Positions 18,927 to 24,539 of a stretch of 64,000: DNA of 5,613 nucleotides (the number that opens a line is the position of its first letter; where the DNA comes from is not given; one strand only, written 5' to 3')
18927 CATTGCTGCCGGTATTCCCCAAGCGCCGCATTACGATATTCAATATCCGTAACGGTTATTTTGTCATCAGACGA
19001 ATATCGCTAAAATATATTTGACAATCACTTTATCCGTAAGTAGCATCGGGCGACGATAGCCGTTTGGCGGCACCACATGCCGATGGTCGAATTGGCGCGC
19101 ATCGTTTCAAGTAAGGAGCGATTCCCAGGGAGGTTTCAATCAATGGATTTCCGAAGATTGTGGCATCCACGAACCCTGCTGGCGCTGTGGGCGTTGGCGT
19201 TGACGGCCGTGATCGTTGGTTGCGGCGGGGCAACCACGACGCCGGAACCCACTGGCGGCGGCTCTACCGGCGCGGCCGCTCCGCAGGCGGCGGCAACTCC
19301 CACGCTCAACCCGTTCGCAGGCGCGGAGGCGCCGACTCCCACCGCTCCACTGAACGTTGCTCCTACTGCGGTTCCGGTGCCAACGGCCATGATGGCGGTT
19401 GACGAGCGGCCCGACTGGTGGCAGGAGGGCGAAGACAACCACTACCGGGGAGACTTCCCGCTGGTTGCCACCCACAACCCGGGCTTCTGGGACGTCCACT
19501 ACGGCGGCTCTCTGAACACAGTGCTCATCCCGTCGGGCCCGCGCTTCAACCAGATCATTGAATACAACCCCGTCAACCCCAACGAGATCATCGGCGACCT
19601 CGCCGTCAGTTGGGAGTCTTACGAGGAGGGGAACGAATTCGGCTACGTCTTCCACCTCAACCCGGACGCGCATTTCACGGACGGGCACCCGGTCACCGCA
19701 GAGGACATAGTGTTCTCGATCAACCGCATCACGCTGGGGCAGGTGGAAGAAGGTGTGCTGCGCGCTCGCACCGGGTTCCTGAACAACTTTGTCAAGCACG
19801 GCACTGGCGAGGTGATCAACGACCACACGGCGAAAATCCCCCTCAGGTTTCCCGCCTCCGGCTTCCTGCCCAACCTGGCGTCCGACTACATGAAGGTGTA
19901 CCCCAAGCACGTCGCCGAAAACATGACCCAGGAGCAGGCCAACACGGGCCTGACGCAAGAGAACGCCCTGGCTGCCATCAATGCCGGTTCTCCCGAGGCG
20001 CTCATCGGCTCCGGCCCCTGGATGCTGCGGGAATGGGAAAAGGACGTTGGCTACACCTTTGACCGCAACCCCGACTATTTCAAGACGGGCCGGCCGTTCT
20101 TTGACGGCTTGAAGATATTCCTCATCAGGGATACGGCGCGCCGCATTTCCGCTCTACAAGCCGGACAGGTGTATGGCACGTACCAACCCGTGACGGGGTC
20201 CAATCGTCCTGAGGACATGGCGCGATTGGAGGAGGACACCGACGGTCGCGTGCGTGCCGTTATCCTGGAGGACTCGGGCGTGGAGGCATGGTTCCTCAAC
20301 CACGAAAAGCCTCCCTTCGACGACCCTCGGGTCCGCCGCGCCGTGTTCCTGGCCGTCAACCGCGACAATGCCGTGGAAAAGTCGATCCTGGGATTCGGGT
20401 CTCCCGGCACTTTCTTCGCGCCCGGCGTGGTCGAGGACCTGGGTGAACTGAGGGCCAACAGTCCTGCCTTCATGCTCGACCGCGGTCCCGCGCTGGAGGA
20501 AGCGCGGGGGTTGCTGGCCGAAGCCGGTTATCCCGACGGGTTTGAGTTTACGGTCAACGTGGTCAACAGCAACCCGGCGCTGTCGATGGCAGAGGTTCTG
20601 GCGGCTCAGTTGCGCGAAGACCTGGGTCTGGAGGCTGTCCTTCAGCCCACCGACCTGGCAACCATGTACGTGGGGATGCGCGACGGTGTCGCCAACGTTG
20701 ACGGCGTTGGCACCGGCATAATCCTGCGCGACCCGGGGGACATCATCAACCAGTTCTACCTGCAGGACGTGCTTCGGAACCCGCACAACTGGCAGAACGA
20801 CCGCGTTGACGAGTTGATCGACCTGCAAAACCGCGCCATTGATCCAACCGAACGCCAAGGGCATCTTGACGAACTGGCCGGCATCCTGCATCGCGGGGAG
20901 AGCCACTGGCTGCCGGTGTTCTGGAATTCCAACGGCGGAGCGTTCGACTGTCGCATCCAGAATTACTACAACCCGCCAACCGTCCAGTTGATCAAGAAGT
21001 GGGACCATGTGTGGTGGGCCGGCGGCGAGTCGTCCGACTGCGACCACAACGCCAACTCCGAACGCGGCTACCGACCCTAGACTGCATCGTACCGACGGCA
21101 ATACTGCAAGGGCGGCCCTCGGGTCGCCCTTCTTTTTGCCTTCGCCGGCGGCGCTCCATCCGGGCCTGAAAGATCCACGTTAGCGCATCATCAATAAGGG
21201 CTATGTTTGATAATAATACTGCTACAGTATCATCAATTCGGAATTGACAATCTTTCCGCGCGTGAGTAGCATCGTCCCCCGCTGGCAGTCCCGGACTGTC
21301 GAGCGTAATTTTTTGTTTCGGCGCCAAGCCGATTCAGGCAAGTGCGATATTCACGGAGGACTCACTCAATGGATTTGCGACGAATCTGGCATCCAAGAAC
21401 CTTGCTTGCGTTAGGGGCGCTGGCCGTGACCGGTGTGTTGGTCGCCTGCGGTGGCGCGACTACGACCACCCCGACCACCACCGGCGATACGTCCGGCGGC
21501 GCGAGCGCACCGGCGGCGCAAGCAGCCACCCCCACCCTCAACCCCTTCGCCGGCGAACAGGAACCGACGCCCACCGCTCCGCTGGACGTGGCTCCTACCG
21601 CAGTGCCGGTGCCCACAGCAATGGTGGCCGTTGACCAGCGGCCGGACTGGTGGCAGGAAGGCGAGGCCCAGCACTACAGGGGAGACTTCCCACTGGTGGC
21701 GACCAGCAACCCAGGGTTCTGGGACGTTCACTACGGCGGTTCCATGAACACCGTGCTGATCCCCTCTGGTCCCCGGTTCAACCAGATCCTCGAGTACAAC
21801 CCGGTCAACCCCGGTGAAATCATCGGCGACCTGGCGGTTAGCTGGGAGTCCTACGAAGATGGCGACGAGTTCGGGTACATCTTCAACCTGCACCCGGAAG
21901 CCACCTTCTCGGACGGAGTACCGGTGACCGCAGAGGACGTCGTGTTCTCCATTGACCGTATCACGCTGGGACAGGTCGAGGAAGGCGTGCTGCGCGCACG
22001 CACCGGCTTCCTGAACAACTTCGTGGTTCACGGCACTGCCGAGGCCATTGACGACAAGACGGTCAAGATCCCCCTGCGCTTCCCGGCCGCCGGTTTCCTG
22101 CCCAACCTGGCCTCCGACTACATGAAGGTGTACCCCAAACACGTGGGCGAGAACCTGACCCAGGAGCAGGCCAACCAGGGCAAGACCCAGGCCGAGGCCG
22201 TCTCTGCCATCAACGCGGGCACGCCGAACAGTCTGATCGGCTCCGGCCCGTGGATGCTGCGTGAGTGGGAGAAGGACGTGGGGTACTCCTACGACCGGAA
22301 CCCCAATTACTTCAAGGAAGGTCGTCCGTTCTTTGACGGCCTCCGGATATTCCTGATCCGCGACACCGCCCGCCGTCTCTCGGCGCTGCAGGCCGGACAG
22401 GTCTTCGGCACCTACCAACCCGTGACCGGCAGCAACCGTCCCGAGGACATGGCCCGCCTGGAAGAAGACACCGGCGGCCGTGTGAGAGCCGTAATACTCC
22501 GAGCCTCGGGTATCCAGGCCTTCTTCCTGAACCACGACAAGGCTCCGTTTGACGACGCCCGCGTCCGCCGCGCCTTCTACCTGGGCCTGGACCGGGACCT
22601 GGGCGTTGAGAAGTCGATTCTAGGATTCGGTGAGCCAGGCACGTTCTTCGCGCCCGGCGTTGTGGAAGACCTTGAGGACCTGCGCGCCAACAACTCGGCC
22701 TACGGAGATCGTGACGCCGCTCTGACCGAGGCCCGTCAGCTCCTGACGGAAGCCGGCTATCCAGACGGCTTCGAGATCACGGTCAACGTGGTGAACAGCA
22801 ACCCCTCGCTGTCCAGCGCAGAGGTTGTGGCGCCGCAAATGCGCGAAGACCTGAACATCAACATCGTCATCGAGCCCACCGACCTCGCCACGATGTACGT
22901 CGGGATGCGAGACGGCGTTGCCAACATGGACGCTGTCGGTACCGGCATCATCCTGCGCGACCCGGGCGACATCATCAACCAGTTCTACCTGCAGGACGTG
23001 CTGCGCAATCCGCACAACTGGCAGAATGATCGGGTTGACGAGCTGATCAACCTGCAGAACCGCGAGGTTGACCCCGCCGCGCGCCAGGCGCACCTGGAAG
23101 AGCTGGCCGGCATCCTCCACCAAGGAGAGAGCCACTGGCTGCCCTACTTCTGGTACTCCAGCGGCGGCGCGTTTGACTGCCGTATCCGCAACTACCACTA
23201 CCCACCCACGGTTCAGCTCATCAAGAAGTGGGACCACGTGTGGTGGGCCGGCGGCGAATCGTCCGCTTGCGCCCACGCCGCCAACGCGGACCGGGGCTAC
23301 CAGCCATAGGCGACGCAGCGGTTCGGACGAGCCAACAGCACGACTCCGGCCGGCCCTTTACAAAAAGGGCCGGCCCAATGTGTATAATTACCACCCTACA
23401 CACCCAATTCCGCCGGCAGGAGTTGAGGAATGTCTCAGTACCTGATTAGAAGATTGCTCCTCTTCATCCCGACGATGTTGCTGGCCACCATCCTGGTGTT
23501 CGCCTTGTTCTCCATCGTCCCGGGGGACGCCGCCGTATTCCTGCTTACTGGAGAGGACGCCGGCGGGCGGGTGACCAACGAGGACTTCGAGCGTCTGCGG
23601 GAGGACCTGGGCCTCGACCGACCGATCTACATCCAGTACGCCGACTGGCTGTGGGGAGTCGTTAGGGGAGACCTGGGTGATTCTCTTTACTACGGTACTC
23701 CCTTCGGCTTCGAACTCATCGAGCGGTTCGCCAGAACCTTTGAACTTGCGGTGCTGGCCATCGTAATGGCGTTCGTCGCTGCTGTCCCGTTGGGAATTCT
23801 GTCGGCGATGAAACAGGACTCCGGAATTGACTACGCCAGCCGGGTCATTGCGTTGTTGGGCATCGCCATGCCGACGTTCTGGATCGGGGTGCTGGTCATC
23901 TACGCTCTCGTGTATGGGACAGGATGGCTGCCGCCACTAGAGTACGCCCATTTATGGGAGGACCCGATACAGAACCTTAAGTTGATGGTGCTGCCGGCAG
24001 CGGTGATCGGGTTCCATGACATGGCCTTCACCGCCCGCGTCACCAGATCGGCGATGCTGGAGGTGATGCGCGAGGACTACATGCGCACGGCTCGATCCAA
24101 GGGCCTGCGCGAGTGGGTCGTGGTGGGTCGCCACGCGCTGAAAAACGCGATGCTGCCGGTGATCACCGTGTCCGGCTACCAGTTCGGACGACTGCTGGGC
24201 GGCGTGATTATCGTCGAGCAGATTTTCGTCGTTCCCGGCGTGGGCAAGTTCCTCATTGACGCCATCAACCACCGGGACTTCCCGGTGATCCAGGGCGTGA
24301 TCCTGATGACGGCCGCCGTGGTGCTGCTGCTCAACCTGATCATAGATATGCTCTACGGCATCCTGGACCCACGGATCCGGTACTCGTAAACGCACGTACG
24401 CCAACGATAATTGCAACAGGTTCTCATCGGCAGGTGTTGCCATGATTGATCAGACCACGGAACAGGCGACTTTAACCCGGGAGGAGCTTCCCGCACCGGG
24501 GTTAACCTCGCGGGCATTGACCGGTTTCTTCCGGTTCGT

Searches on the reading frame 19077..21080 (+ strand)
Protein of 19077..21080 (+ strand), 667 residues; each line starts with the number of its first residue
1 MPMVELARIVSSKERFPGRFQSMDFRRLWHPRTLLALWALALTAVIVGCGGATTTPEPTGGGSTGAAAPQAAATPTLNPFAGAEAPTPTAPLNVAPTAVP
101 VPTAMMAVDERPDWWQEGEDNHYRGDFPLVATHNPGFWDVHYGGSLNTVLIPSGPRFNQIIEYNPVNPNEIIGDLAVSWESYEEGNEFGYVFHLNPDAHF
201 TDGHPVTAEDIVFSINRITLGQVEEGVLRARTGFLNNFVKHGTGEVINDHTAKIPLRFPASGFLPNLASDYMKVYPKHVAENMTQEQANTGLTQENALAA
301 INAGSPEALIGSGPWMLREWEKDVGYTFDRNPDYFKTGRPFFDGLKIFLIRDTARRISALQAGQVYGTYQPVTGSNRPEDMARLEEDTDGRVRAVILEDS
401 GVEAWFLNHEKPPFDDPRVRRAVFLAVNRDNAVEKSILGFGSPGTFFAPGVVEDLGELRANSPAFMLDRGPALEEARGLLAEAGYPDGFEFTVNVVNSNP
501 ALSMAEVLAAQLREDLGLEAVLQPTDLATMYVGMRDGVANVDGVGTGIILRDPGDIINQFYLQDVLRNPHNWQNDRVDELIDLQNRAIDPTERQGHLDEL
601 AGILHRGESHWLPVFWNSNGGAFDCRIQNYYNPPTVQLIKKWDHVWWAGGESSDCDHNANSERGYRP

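Call 36: search_protein_families(library=pfam, proteins=[window:19077-21080:+], max_evalue=0.001)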
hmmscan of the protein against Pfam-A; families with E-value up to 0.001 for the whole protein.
window:19077-21080:+ (667 aa): 1 family
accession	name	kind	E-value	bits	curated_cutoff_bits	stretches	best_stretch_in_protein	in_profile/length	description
PF00496.27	SBP_bac_5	-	2.8e-55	188.4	32.4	1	170-561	1-361/368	Bacterial extracellular solute-binding proteins, family 5 Middle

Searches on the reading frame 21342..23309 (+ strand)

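Call 36: search_protein_families(library=pfam, proteins=[window:21342-23309:+], max_evalue=0.001)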
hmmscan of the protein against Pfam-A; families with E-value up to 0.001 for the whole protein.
window:21342-23309:+ (655 aa): 1 family
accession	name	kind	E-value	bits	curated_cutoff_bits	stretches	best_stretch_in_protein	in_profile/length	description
PF00496.27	SBP_bac_5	-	3.4e-56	191.4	32.4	1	159-550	1-362/368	Bacterial extracellular solute-binding proteins, family 5 Middle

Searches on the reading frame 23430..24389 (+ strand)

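Call 36: search_protein_families(library=pfam, proteins=[window:23430-24389:+], max_evalue=0.001)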
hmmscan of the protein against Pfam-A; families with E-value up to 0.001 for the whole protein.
window:23430-24389:+ (319 aa): 2 families
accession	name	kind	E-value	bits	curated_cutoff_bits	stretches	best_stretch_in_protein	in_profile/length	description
PF00528.27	BPD_transp_1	-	3.3e-40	138.2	26.4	1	118-317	1-183/184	Binding-protein-dependent transport system inner membrane component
PF19300.4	BPD_transp_1_N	-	1.5e-11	44.9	23.8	1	1-80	1-75/114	Binding-prot-dependent transport system membrane comp, N-term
